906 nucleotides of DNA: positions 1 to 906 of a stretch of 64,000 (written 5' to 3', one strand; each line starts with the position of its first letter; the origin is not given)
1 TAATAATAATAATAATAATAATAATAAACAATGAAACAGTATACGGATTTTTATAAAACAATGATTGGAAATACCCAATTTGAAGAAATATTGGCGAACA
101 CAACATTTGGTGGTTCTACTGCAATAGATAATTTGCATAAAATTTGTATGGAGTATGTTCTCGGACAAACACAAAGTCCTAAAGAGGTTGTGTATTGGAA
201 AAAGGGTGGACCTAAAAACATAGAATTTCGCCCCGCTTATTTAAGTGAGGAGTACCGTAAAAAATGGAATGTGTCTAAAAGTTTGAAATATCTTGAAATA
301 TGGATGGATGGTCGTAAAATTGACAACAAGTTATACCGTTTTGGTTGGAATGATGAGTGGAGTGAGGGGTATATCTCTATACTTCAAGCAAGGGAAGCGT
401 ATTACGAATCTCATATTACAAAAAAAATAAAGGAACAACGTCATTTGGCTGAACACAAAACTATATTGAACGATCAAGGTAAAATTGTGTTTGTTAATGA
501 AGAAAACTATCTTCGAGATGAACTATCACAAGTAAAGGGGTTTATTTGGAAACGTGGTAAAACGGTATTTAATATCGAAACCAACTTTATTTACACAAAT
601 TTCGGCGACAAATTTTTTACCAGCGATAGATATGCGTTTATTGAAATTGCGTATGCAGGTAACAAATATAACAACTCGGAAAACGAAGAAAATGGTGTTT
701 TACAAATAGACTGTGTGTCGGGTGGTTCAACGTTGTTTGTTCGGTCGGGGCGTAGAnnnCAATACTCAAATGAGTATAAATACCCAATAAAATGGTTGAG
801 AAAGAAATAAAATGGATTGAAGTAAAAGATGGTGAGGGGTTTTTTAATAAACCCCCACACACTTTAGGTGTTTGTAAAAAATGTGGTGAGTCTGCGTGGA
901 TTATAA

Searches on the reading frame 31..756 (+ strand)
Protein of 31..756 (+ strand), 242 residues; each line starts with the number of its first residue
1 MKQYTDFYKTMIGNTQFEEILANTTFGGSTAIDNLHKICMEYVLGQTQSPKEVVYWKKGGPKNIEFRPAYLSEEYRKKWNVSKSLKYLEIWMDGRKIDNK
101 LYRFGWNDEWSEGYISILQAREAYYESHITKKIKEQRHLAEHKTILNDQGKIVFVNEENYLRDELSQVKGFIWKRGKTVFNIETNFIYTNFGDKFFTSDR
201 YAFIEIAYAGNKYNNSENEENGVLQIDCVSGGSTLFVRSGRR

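Call 22: search_protein_families(library=pfam, alignment_id=A1, max_evalue=0.001)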
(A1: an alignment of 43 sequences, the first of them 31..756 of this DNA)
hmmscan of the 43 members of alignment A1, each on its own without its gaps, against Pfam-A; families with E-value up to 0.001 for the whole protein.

A. member 1, window:31-756:+ (242 aa): 0 families

B. families by the number of members that match (of 43 scanned): 12 families
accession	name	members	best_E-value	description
PF09345.15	SiaC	1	4.5e-40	SiaC family regulatory phosphoprotein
PF00484.24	Pro_CA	1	5.3e-28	Carbonic anhydrase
PF02518.31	HATPase_c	1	6.1e-24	Histidine kinase-, DNA gyrase B-, and HSP90-like ATPase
PF00512.31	HisKA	1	2.1e-19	His Kinase A (phospho-acceptor) domain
PF01145.31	Band_7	1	1.7e-18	SPFH domain / Band 7 family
PF03420.18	Peptidase_S77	1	2.3e-18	Prohead core protein serine protease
PF01740.26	STAS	1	2.6e-15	STAS domain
PF14279.12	HNH_5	1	3e-07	HNH endonuclease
PF01844.29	HNH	1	4.9e-07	HNH endonuclease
PF13466.11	STAS_2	1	1.3e-06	STAS domain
PF12850.12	Metallophos_2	1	3.4e-05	Calcineurin-like phosphoesterase superfamily domain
PF04055.27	Radical_SAM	1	0.00024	Radical SAM superfamily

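Call 53: find_encoding_contigs(protein=window:31-756:+, flank=10000, max_places=3)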
Protein window:31-756:+ (242 aa): 6 contigs read that carry it; 3 places shown.
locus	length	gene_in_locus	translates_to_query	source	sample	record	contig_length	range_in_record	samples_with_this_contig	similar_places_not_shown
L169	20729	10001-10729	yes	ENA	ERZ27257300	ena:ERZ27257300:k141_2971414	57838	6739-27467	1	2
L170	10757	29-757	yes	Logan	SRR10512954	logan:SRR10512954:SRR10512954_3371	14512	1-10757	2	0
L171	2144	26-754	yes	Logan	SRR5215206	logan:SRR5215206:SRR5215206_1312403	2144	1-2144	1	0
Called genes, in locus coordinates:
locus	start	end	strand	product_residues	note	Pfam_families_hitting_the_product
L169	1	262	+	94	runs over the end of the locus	-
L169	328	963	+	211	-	-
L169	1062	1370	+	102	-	-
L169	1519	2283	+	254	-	-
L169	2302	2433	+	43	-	-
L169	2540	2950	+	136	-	-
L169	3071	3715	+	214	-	-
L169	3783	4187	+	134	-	-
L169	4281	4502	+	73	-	-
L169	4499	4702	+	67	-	-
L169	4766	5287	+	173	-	-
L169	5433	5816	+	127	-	-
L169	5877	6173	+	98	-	-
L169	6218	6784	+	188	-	PF03235:GmrSD_N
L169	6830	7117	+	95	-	-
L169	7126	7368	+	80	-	-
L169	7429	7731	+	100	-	-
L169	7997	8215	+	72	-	-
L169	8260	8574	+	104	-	-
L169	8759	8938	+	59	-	-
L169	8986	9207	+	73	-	-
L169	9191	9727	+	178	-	-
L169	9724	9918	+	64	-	-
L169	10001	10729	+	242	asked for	-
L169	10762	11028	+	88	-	-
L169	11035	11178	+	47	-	-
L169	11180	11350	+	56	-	-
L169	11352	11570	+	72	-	-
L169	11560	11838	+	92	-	-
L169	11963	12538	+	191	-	-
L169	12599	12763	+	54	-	-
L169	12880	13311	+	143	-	-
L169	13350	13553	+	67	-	-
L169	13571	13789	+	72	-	-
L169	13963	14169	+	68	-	-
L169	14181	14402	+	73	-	-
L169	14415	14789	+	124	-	-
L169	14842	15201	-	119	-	-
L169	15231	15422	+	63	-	-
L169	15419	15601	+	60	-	-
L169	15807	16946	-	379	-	-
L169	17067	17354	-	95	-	PF05345:He_PIG (weak)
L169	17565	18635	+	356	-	-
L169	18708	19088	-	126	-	PF09345:SiaC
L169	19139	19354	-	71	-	-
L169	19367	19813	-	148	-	-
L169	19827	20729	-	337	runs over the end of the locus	PF01844:HNH (weak), PF14279:HNH_5 (weak)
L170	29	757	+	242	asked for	-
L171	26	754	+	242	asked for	-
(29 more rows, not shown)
